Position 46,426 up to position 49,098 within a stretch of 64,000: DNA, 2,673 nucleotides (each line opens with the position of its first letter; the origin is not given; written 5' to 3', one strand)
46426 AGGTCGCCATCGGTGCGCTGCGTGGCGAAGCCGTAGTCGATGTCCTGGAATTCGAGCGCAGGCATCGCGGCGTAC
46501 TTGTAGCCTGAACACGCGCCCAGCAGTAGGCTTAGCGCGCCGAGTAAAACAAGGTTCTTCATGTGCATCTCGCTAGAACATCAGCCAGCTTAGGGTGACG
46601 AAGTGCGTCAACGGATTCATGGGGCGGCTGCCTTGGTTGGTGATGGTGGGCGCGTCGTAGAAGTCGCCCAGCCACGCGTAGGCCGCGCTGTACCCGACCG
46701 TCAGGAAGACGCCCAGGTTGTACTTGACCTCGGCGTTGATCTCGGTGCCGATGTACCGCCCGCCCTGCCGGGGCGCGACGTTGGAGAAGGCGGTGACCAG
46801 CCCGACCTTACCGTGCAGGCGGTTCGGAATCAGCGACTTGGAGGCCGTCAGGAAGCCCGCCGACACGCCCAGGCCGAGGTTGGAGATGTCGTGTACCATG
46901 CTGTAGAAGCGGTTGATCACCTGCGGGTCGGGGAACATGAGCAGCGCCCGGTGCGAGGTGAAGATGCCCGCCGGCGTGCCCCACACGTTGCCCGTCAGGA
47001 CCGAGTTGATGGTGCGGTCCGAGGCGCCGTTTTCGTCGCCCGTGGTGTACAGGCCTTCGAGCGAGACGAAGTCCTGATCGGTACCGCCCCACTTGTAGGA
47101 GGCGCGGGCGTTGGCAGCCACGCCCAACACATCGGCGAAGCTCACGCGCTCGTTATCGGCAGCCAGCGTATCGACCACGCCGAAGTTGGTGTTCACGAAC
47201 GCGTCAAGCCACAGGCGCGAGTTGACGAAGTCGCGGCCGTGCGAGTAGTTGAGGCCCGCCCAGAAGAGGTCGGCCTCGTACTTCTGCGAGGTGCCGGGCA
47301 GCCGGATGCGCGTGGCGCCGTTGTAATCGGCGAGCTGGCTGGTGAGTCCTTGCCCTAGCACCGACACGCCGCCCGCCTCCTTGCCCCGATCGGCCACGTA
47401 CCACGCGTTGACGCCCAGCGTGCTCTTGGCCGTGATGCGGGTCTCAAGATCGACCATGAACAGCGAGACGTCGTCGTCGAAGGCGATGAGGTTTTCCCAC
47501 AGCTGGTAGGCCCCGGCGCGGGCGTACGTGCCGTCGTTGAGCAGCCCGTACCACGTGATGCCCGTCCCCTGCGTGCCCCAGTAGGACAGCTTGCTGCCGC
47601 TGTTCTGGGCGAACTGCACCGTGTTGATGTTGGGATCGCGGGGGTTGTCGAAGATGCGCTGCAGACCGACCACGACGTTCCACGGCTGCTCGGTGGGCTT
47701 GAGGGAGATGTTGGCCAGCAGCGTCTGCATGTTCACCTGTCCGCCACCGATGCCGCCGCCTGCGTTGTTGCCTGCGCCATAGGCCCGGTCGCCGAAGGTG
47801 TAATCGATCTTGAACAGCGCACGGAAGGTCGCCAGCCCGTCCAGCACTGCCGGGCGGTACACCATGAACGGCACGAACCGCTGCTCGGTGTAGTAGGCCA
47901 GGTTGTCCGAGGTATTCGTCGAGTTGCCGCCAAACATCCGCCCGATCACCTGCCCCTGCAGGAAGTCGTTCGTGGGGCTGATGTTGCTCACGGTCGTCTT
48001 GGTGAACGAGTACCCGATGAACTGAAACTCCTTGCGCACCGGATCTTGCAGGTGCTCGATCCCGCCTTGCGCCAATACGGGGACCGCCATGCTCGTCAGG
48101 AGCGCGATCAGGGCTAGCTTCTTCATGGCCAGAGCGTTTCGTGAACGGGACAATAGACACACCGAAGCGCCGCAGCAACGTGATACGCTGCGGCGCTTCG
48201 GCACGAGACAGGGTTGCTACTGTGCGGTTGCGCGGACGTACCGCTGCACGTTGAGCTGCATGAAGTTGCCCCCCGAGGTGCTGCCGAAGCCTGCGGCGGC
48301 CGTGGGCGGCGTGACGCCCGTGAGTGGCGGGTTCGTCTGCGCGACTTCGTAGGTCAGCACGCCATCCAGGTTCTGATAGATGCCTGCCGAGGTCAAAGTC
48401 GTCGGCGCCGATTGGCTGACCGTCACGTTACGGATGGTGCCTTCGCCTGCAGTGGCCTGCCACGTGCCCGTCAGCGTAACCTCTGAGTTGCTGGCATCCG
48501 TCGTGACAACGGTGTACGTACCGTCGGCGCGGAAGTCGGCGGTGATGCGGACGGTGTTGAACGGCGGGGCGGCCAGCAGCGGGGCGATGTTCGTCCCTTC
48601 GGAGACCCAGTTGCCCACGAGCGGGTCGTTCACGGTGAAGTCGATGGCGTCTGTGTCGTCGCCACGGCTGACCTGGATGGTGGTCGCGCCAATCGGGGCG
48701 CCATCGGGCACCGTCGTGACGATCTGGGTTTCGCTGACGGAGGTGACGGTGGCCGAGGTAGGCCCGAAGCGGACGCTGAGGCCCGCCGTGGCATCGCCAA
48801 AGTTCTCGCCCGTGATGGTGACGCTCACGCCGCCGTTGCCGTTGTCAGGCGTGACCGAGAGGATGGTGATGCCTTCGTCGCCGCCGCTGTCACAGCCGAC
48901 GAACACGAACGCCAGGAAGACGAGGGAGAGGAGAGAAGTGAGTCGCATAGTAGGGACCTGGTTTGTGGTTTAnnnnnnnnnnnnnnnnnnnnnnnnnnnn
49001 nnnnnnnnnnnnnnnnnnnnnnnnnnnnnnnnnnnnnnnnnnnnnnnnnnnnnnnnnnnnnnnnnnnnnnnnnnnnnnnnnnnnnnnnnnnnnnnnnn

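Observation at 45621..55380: Ten-gene regulator-led locus with an Ole/beta-lactone-like enzyme set embedded in an envelope-spanning uptake-like context; no characterised pathway recognised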

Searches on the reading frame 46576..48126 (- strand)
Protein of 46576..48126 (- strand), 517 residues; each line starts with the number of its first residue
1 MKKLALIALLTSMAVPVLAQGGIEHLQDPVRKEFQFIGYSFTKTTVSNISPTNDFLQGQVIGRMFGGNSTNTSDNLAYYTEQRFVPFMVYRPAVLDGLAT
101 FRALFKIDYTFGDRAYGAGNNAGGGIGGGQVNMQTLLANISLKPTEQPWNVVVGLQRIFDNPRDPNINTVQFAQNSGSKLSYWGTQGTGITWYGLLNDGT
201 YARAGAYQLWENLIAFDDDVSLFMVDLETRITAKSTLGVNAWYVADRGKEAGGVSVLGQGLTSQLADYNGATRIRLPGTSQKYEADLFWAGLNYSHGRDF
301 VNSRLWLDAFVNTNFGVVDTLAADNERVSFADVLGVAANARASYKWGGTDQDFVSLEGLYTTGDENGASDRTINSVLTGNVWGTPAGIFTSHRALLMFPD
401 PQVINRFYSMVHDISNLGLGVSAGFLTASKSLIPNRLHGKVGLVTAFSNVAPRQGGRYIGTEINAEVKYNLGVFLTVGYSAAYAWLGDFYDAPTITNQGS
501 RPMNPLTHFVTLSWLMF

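Call 4: search_protein_families(library=pfam, max_evalue=0.01, proteins=[window:46576-48126:-])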
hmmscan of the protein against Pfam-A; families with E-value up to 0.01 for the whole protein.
seq(517 aa): 0 families

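Call 5: search_protein_families(library=ncbifam, max_evalue=0.001, proteins=[window:46576-48126:-])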
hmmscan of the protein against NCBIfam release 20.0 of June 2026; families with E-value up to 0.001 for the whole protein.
seq(517 aa): 0 families

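Call 13: search_solved_structures(query=window:46576-48126:-, max_evalue=10)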
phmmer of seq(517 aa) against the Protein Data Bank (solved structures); distinct sequences matched with E-value up to 10: 1.
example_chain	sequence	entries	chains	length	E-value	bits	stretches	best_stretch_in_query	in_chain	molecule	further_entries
3pm6_A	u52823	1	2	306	0.95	11.1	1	314-372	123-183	Putative fructose-bisphosphate aldolase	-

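Call 21: find_homologous_proteins(query=window:46576-48126:-, max_evalue=0.00001)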
Query seq(517 aa) (517 aa): 449 proteins with E <= 0.00001 among 8000 candidates; the best 120 are listed.
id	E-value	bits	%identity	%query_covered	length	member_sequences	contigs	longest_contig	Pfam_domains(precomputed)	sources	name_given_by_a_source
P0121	0.0e+0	1176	100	100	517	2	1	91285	-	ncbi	ncbi:MAG: hypothetical protein AAGJ10_00710 [Bacteroidota bacterium]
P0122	0.0e+0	1022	83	100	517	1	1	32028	-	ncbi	ncbi:MAG: hypothetical protein AAFW89_04625 [Bacteroidota bacterium]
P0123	8.9e-277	937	76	99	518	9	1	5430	-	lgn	-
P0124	2.2e-274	929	78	97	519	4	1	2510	-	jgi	jgi:hypothetical protein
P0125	1.9e-270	916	75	100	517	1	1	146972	-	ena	-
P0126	8.4e-268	907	74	100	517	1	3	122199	-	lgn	-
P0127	1.5e-264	896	76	97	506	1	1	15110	-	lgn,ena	-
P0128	2.4e-244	830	71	99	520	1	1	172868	-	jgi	jgi:hypothetical protein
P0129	2.6e-229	780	66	100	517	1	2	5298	-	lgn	-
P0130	4.9e-209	713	60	100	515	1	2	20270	-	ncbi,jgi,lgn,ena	-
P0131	1.6e-208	712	63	96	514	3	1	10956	-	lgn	-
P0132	1.8e-205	701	62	97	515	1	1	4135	-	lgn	-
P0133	2.1e-205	701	60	100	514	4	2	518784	-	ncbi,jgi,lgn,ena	jgi:hypothetical protein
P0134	1.7e-203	695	61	100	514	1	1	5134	-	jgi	jgi:hypothetical protein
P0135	2.5e-203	694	59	100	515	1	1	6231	-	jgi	jgi:hypothetical protein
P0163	3.8e-195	667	58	100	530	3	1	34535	PF13372.13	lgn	-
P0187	2.2e-191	655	59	95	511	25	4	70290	PF13372.13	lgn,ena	-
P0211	1.7e-189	649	56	100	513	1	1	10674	PF13372.13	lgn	-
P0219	1.3e-188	646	57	100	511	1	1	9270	PF13372.13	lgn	-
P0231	2.0e-187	642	57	100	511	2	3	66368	PF13372.13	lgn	-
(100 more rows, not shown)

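Call 30: predict_structure(alignment_id=A2)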
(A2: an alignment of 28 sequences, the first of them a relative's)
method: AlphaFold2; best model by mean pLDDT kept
length: 517 residues; sequences in the alignment: 28
mean_pLDDT: 70.1   pTM: 0.71
mean pLDDT of the five models: 70.1, 69.3, 69.1, 68.3, 67.1
residues with pLDDT >= 90: 19; 70-90: 296; 50-70: 104; < 50: 98
segments of 3 or more residues with pLDDT < 50: 20-28, 53-68, 116-128, 171-184, 211-216, 251-254, 258-271, 378-394, 396-398
pLDDT, mean of each block of 10 residues (from residue 1): 77 61 45 77 76 45 41 71 82 82 79 50 40 74 85 78 64 46 63 88 82 51 86 86 75 47 45 58 78 84 86 82 69 83 88 87 75 65 27 46 55 58 86 85 85 83 86 82 84 69 80 79
secondary structure, 60 per line:
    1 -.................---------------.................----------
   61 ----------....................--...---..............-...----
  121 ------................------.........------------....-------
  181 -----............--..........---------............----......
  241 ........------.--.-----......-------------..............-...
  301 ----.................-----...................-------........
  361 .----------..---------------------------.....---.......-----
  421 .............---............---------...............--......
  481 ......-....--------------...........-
elements in order: H2-18 E34-50 E71-90 E99-112 E127-142 E149-157 H170-173 E186-197 E200-209 E219-230 E235-248 H264-269 E283-296 E305-321 E327-345 E353-361 H401-405 H409-415 E421-433 E437-448 E458-472 E475-486 H488-491 E506-516

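Call 32: fold_search(model_id=the predicted structure, library=pdb)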
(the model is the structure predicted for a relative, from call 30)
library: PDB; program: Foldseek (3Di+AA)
matches with E <= 10: 828; with E <= 0.001: 328
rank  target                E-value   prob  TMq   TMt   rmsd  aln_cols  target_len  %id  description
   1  3rbh_A                7.7e-17  1.00  0.54  0.64   6.9       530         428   12  Structure of alginate export protein AlgE from Pseudomonas aeruginosa (released 2011-07-27)
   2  5d5d                  1.1e-16  1.00  0.53  0.66   7.4       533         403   13  In meso in situ serial X-ray crystallography structure of AlgE at 100 K (released 2016-01-13)
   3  4xnk                  1.8e-16  1.00  0.53  0.64   8.2       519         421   14  X-ray structure of AlgE1 (released 2015-06-03)
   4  4azl_B                2.1e-16  1.00  0.56  0.67   6.8       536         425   12  In meso structure of alginate transporter, AlgE, from Pseudomoas aeruginosa, PAO1, crystal form 2. (released 2013-07-03)
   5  8pz4                  2.1e-16  1.00  0.53  0.58   7.5       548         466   12  Structure of alginate transporter, AlgE, solved at wavelength 2.755 A (released 2023-10-25)
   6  3rbh_B                2.7e-16  1.00  0.54  0.64   7.2       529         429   12  Structure of alginate export protein AlgE from Pseudomonas aeruginosa (released 2011-07-27)
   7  3rbh_C                3.1e-16  1.00  0.53  0.65   6.9       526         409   12  Structure of alginate export protein AlgE from Pseudomonas aeruginosa (released 2011-07-27)
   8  8q2o                  5.8e-16  1.00  0.52  0.58   7.5       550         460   12  Structure of alginate transporter AlgE from P. aeruginosa PAO1 by using Se-MAG for the the lipid cubic phase crystalliza (released 2024-05-15)
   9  4afk                  7.9e-16  1.00  0.53  0.63   7.3       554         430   13  In meso structure of alginate transporter, AlgE, from Pseudomonas aeruginosa, PAO1 (released 2013-02-06)
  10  4b61_A                8.8e-16  1.00  0.52  0.61   7.5       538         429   13  In meso structure of alginate transporter, AlgE, from Pseudomoas aeruginosa, PAO1. Crystal form 3. (released 2013-07-17)
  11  3rbh_D                1.2e-15  1.00  0.53  0.66   6.6       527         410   12  Structure of alginate export protein AlgE from Pseudomonas aeruginosa (released 2011-07-27)
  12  5iyu                  1.4e-15  1.00  0.55  0.65   7.5       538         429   14  AlgE_CIM (released 2017-04-05)
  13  8rqp                  2.2e-15  1.00  0.53  0.59   7.4       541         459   12  In meso structure of the alginate exporter, AlgE, from Pseudomonas aeruginosa in 7.10 monoacylglycerol (released 2024-04-03)
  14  7acg                  2.2e-15  1.00  0.53  0.59   7.3       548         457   12  In meso structure of the alginate exporter, AlgE, from Pseudomonas aeruginosa in 9.8 monoacylglycerol (released 2020-12-16)
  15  4b61_B                6.6e-15  1.00  0.53  0.61   7.5       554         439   13  In meso structure of alginate transporter, AlgE, from Pseudomoas aeruginosa, PAO1. Crystal form 3. (released 2013-07-17)
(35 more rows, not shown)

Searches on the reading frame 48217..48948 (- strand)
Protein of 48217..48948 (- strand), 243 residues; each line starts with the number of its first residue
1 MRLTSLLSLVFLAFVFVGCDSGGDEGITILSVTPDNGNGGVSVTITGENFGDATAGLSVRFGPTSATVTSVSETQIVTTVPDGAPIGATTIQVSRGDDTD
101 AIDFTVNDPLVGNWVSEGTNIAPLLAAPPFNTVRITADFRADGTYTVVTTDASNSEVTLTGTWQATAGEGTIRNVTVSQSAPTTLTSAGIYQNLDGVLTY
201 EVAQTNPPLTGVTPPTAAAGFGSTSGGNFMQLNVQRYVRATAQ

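Call 4: search_protein_families(library=pfam, max_evalue=0.01, proteins=[window:48217-48948:-])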
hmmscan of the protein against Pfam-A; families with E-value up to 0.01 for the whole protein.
window:48217-48948:- (243 aa): 1 family
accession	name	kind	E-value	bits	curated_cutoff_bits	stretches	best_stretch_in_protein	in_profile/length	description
PF01833.30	TIG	-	4.1e-12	46.4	20.9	1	28-97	2-72/84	IPT/TIG domain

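Call 5: search_protein_families(library=ncbifam, max_evalue=0.001, proteins=[window:48217-48948:-])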
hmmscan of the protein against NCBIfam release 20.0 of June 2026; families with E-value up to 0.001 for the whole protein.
window:48217-48948:- (243 aa): 2 families
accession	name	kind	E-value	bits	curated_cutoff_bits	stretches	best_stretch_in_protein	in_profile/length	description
NF047769.1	LIC10067_lipo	equivalog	1.6e-08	34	200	1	38-96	57-115/239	LIC10067 family putative lipoprotein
NF058597.1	CoaZ_rpt_PGGG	domain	7.5e-05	22.7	30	1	29-105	5-87/88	choice-of-anchor Z repeating domain-containing protein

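Call 43: find_homologous_proteins(query=window:48217-48948:-, max_evalue=0.00001)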
Query window:48217-48948:- (243 aa): 197 proteins with E <= 0.00001 among 1942 candidates; the best 120 are listed.
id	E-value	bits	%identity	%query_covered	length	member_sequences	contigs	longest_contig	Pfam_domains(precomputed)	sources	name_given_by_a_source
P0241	3.4e-148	509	100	100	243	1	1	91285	PF01833.31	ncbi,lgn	ncbi:MAG: IPT/TIG domain-containing protein [Bacteroidota bacterium]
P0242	4.4e-99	349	67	98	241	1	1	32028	PF01833.31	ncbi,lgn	ncbi:MAG: IPT/TIG domain-containing protein [Bacteroidota bacterium]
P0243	3.1e-97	343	67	99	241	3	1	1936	PF01833.31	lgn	-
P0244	8.9e-95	335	69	99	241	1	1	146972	PF01833.31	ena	-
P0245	3.3e-91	323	66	98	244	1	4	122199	PF01833.31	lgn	-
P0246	2.9e-90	320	63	99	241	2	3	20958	PF01833.31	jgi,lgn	jgi:hypothetical protein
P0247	8.8e-88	312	63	99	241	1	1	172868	PF01833.31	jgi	jgi:hypothetical protein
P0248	3.1e-87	310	63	97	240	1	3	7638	PF01833.31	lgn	-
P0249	2.0e-86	307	64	95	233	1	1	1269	PF01833.31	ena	-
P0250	2.5e-86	307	62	99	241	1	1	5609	PF01833.31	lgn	-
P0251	3.5e-86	306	60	99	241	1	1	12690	PF01833.31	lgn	-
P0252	4.5e-86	306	63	99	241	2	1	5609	PF01833.31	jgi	-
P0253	4.8e-86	306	63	99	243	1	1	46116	PF01833.31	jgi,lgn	jgi:hypothetical protein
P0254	2.2e-85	304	61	98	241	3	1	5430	PF01833.31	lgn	-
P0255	6.5e-85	302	61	98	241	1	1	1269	PF01833.31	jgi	jgi:hypothetical protein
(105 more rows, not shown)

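Call 47: predict_structure(alignment_id=A3)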
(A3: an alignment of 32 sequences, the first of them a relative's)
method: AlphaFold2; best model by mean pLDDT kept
length: 243 residues; sequences in the alignment: 32
mean_pLDDT: 91.8   pTM: 0.78
mean pLDDT of the five models: 91.8, 91.0, 90.1, 88.6, 88.5
residues with pLDDT >= 90: 210; 70-90: 7; 50-70: 20; < 50: 6
segments of 3 or more residues with pLDDT < 50: 1-3
pLDDT, mean of each block of 10 residues (from residue 1): 52 53 79 95 97 96 97 98 93 97 97 97 97 98 97 98 96 97 98 95 97 97 95 96 62
secondary structure, 60 per line:
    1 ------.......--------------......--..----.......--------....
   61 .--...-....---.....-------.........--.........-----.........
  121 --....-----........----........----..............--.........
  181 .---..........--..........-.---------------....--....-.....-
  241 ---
elements in order: H7-13 E28-33 E42-48 E57-61 E64-66 E68-71 E75-79 E87-95 E98-106 E112-117 H123-126 E132-139 E144-151 E156-169 E172-181 E185-194 E197-206 H224-227 H230-233 E235-239

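Call 49: fold_search(model_id=the predicted structure, library=pdb)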
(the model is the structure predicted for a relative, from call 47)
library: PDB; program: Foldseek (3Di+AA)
matches with E <= 10: 1426; with E <= 0.001: 35
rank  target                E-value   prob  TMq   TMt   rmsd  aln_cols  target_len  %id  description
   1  3hrp                  8.8e-08  1.00  0.34  0.21  14.8       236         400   16  Crystal structure of Structural genomics protein of unknown function (NP_812590.1) from Bacteroides thetaiotaomicron VPI (released 2009-08-04)
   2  3kya                  1.7e-07  1.00  0.30  0.16  18.0       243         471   16  Crystal structure of Putative phosphatase (NP_812416.1) from BACTEROIDES THETAIOTAOMICRON VPI-5482 at 1.77 A resolution (released 2009-12-22)
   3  4hw6_B                1.2e-06  1.00  0.31  0.18  15.1       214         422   15  Crystal structure of an auxiliary nutrient binding protein (BACOVA_00264) from Bacteroides ovatus ATCC 8483 at 1.70 A  (released 2012-12-12)
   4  3tc9_B                2.4e-06  1.00  0.33  0.19  18.3       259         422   15  Crystal structure of an auxiliary nutrient binding protein (BT_3476) from Bacteroides thetaiotaomicron VPI-5482 at 2.2 (released 2011-09-21)
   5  3tc9_A                2.6e-06  1.00  0.33  0.19  19.1       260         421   12  Crystal structure of an auxiliary nutrient binding protein (BT_3476) from Bacteroides thetaiotaomicron VPI-5482 at 2.2 (released 2011-09-21)
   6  4hw6_A                4.7e-06  1.00  0.31  0.18  17.1       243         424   14  Crystal structure of an auxiliary nutrient binding protein (BACOVA_00264) from Bacteroides ovatus ATCC 8483 at 1.70 A  (released 2012-12-12)
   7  1qho_A                2.1e-05  1.00  0.30  0.11  11.3       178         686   19  FIVE-DOMAIN ALPHA-AMYLASE FROM BACILLUS STEAROTHERMOPHILUS, MALTOSE/ACARBOSE COMPLEX (released 2000-05-31)
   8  5e7g_A                8.2e-05  1.00  0.31  0.18  20.9       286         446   14  Crystal structure of Bacova_02650 with xylogluco-oligosaccharide (released 2016-05-04)
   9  7mo7_B                1.0e-04  1.00  0.30  0.11  13.3       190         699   17  Cryo-EM structure of 2:2 c-MET/HGF holo-complex (released 2021-06-09)
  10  2uzy_D                1.2e-04  1.00  0.32  0.14  10.8       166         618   19  Structure of the human receptor tyrosine kinase Met in complex with the Listeria monocytogenes invasion protein inlb:  (released 2007-08-07)
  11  1cyg                  1.4e-04  1.00  0.29  0.11  11.5       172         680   24  CYCLODEXTRIN GLUCANOTRANSFERASE (E.C.2.4.1.19) (CGTASE) (released 1995-02-27)
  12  5l56_A                1.4e-04  1.00  0.32  0.07  18.6       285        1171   12  Plexin A1 full extracellular region, domains 1 to 10, to 4 angstrom (released 2016-07-06)
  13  4uj7                  1.4e-04  0.99  0.23  0.25  17.3       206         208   16  Structure of the S-layer protein SbsC, domains 5-6 (released 2016-04-27)
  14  2uzy_B                1.6e-04  1.00  0.32  0.14  10.8       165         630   18  Structure of the human receptor tyrosine kinase Met in complex with the Listeria monocytogenes invasion protein inlb:  (released 2007-08-07)
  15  6e9b_A                1.9e-04  1.00  0.27  0.18  10.4       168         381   17  Bacteroides ovatus mixed-linkage glucan utilization locus (MLGUL) SGBP-B in complex with mixed-linkage heptasaccharide (released 2019-05-15)
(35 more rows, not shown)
